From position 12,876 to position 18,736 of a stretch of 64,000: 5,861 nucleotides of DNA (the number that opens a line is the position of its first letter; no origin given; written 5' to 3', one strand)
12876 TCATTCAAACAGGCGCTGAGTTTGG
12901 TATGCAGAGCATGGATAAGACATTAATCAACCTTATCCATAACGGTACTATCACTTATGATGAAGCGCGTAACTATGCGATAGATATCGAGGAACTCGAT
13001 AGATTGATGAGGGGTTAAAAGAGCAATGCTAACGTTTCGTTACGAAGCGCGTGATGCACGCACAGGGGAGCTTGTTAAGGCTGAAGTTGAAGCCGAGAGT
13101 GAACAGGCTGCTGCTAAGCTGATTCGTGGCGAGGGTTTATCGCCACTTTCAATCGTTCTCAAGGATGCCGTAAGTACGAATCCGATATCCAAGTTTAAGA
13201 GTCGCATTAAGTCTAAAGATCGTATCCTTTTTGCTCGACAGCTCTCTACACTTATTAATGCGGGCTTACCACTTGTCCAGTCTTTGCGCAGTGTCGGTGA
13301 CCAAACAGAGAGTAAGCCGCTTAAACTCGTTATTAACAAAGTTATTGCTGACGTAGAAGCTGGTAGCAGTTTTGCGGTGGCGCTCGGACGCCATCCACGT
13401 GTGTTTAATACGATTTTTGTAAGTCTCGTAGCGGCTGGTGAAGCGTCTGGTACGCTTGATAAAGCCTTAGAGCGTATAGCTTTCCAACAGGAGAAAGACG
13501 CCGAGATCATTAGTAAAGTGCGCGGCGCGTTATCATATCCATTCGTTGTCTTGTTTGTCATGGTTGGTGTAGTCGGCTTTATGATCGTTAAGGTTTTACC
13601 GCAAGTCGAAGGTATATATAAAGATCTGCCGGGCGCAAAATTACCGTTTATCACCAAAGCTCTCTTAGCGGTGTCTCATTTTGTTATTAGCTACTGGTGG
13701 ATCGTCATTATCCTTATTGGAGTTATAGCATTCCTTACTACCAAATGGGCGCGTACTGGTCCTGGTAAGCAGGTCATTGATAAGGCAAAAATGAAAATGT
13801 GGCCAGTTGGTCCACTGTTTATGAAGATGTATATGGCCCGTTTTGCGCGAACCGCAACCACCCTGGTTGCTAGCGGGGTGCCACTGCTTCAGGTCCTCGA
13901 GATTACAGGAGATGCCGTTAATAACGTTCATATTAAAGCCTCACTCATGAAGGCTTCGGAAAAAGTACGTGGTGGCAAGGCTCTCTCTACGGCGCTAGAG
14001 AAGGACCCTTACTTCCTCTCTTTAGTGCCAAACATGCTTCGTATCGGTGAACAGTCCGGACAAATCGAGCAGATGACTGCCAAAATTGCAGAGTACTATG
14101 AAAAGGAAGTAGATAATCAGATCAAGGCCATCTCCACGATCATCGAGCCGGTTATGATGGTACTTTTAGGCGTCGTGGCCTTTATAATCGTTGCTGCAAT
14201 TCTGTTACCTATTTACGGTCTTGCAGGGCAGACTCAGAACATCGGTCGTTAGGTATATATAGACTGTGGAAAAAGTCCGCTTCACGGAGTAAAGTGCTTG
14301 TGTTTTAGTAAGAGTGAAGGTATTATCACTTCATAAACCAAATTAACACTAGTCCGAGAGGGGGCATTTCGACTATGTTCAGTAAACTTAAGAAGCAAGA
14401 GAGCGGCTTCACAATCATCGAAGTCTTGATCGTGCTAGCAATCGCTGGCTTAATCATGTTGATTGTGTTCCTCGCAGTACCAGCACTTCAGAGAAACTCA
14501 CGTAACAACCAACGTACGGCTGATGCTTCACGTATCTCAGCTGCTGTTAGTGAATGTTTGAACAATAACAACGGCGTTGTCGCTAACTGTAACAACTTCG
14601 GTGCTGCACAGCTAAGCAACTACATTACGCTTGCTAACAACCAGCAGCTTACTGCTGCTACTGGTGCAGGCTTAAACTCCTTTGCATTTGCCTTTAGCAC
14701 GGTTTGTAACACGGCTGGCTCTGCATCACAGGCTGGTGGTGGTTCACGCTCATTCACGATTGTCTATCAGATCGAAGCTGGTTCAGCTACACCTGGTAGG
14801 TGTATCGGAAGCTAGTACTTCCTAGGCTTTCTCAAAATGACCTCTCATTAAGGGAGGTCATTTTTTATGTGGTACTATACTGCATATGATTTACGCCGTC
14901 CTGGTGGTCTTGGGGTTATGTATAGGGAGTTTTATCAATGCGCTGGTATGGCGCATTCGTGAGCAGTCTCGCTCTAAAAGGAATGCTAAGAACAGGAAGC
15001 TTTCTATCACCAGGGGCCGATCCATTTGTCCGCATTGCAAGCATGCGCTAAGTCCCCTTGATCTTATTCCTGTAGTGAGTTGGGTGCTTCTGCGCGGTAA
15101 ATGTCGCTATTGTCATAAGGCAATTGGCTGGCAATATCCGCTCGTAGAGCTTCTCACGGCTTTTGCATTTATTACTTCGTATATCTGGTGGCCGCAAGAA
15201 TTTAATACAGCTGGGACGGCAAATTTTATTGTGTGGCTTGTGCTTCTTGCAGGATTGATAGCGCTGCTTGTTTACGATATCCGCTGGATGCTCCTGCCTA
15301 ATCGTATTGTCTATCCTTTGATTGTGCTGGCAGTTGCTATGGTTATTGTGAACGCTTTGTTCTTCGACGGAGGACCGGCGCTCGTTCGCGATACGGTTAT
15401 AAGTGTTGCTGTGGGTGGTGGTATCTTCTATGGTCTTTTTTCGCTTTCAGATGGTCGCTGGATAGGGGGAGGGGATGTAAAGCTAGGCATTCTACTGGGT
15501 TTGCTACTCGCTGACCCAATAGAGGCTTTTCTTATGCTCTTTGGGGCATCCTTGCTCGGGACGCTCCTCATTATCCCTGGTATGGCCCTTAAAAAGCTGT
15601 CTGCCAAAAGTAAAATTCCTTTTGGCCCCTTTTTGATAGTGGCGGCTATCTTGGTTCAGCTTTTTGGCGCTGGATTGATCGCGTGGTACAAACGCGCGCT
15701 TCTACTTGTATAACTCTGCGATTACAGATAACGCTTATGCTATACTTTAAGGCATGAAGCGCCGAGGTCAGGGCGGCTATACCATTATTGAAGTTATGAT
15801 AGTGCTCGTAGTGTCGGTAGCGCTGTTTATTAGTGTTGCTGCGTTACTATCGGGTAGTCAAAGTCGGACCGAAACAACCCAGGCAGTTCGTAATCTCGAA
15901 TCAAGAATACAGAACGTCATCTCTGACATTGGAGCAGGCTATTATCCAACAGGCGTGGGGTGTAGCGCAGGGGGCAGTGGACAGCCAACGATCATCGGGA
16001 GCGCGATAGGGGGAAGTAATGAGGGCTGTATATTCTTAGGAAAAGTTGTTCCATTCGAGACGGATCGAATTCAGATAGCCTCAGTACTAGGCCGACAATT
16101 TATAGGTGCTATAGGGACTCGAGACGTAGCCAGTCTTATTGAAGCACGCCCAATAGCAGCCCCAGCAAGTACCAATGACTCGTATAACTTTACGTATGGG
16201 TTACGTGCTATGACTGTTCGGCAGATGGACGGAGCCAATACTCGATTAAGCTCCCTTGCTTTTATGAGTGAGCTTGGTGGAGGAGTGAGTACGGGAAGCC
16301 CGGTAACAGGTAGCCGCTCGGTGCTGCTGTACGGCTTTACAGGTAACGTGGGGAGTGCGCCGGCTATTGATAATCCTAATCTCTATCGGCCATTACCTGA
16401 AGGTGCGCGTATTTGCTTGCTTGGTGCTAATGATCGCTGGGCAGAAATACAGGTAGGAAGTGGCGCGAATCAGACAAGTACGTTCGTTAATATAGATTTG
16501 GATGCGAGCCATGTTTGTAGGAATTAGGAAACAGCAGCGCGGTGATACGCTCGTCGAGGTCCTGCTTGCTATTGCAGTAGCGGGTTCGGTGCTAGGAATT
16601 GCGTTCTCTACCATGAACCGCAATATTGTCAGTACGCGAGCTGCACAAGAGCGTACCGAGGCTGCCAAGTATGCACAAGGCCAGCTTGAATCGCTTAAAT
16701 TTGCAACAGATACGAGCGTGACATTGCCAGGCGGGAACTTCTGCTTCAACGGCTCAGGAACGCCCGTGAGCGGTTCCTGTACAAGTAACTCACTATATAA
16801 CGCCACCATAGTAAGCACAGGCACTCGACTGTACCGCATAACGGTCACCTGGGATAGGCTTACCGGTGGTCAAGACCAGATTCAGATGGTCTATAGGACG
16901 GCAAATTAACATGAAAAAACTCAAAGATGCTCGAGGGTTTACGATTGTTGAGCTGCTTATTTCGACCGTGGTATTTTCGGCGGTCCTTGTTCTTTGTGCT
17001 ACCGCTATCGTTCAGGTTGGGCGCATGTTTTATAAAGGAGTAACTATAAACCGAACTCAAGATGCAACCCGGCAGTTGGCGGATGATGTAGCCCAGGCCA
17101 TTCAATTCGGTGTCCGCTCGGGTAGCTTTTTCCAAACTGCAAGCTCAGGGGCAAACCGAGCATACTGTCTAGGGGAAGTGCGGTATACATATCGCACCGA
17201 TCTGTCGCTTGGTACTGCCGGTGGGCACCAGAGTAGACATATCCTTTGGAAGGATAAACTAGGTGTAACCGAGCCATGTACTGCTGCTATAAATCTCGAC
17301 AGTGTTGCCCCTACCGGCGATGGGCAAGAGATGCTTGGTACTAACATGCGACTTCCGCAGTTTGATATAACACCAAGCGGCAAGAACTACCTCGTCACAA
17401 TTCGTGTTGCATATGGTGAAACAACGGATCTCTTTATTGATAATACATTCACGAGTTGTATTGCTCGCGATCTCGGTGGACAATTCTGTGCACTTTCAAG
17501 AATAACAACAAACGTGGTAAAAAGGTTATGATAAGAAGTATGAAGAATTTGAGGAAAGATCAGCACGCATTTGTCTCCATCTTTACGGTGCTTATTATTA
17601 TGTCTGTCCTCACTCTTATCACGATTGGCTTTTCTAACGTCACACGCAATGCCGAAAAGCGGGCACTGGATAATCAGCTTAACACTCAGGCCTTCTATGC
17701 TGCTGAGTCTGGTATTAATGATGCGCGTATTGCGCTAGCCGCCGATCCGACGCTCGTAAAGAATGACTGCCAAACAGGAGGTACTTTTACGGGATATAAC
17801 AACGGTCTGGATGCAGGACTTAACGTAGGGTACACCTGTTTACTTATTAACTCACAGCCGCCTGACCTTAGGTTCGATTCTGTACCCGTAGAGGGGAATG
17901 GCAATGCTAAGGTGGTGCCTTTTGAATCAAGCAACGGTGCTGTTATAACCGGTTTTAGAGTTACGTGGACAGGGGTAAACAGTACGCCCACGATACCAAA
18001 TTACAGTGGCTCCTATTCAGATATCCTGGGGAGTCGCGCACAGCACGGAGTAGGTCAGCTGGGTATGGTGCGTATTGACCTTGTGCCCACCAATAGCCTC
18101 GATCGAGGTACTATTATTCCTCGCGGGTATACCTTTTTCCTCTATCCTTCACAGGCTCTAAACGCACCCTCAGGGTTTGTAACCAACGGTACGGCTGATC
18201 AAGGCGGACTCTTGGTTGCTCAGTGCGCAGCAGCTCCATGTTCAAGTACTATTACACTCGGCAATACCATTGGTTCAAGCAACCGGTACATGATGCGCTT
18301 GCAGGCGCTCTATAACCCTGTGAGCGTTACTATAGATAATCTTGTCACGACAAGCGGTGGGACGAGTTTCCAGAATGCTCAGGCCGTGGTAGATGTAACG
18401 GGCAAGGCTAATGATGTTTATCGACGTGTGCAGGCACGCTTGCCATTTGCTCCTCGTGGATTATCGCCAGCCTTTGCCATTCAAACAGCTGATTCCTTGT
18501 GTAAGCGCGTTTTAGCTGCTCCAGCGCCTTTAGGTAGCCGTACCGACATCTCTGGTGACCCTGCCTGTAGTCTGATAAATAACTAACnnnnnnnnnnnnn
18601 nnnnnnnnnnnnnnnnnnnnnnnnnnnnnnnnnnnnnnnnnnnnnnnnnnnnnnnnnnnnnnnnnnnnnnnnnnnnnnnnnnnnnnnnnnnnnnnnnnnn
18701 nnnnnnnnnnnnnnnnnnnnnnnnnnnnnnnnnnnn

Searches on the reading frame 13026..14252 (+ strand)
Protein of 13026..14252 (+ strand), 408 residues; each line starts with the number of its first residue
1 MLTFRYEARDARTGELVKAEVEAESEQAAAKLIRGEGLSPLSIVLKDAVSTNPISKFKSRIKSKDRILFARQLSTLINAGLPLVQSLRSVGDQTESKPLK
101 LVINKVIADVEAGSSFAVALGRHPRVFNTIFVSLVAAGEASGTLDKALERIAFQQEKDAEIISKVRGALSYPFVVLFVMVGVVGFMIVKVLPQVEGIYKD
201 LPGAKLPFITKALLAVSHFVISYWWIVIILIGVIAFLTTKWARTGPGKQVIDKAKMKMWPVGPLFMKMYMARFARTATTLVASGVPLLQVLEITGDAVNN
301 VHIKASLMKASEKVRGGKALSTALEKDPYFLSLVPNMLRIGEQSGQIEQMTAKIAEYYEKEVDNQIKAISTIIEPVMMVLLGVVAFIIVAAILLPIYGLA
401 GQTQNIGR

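Call 22: search_protein_families(library=pfam, proteins=[window:13026-14252:+], max_evalue=0.01)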
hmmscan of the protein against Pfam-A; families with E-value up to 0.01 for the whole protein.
window:13026-14252:+ (408 aa): 1 family
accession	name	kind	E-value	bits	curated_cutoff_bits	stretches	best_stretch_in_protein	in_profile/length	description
PF00482.28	T2SSF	-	2.7e-58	195.8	25.2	2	69-192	1-125/125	Type II secretion system (T2SS), protein F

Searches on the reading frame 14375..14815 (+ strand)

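Call 22: search_protein_families(library=pfam, proteins=[window:14375-14815:+], max_evalue=0.01)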
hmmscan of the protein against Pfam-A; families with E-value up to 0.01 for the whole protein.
window:14375-14815:+ (146 aa): 1 family
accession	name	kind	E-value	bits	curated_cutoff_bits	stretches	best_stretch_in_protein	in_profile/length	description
PF07963.17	N_methyl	-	1.5e-07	31.1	21.2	1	7-32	2-27/27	Prokaryotic N-terminal methylation motif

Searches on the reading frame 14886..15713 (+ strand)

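Call 22: search_protein_families(library=pfam, proteins=[window:14886-15713:+], max_evalue=0.01)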
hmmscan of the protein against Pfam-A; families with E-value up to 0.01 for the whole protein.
window:14886-15713:+ (275 aa): 2 families
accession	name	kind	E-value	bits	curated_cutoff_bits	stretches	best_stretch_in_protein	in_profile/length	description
PF06750.18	A24_N_bact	-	3.7e-30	104.3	23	1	8-100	1-82/84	Bacterial Peptidase A24 N-terminal domain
PF01478.23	Peptidase_A24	-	8.7e-12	45.9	26.5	1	118-230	1-104/104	Type IV leader peptidase family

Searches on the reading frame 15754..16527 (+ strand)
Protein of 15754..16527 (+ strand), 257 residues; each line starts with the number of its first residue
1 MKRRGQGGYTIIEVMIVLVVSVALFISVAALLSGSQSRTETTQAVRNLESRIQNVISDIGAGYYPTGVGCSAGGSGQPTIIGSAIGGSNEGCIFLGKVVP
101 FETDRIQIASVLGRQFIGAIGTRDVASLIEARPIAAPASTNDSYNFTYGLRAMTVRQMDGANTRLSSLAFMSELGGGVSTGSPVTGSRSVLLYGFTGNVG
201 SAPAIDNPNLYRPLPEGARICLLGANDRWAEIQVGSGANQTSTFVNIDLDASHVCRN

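Call 22: search_protein_families(library=pfam, proteins=[window:15754-16527:+], max_evalue=0.01)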
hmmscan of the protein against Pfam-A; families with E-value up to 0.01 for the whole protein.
window:15754-16527:+ (257 aa): 1 family
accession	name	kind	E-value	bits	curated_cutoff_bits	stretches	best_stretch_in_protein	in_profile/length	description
PF07963.17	N_methyl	-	0.00029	20.7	21.2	1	3-25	1-23/27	Prokaryotic N-terminal methylation motif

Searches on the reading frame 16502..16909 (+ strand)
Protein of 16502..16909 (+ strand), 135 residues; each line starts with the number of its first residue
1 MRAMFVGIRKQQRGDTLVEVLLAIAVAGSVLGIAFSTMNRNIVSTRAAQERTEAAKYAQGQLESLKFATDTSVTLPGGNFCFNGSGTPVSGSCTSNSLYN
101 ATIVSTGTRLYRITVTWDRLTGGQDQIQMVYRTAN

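Call 22: search_protein_families(library=pfam, proteins=[window:16502-16909:+], max_evalue=0.01)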
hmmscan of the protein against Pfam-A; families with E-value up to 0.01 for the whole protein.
window:16502-16909:+ (135 aa): 1 family
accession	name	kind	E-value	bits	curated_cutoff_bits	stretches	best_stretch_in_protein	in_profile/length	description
PF07963.17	N_methyl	-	0.00025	20.9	21.2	1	9-35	1-27/27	Prokaryotic N-terminal methylation motif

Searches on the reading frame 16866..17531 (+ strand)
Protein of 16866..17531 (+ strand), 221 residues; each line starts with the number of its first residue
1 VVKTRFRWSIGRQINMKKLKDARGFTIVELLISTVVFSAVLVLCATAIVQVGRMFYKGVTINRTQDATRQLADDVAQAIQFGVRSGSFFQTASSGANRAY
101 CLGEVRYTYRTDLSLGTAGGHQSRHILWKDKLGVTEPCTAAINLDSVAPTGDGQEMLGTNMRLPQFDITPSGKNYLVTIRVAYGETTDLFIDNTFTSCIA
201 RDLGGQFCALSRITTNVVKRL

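Call 22: search_protein_families(library=pfam, proteins=[window:16866-17531:+], max_evalue=0.01)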
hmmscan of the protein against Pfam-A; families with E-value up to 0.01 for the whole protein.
window:16866-17531:+ (221 aa): 1 family
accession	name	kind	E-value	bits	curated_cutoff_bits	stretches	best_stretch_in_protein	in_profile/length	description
PF07963.17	N_methyl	-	8.8e-05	22.4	21.2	1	20-43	2-25/27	Prokaryotic N-terminal methylation motif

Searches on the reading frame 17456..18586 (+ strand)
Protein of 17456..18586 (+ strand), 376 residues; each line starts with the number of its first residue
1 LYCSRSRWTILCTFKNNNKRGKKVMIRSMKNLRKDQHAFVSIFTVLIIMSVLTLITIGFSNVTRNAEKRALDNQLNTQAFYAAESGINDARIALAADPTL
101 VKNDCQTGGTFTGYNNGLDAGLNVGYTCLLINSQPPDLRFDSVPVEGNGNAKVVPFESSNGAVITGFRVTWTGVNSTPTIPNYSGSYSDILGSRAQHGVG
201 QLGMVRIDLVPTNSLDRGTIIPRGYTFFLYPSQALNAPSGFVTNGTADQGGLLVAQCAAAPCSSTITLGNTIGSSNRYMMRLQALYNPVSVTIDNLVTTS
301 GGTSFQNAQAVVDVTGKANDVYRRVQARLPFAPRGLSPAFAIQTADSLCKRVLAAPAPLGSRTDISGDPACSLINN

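Call 22: search_protein_families(library=pfam, proteins=[window:17456-18586:+], max_evalue=0.01)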
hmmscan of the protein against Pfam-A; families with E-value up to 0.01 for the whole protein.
window:17456-18586:+ (376 aa): 1 family
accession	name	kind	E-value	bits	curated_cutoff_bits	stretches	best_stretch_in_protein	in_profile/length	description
PF14341.11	PilX_N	-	5.6e-05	23.5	25.5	1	43-88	6-51/51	PilX N-terminal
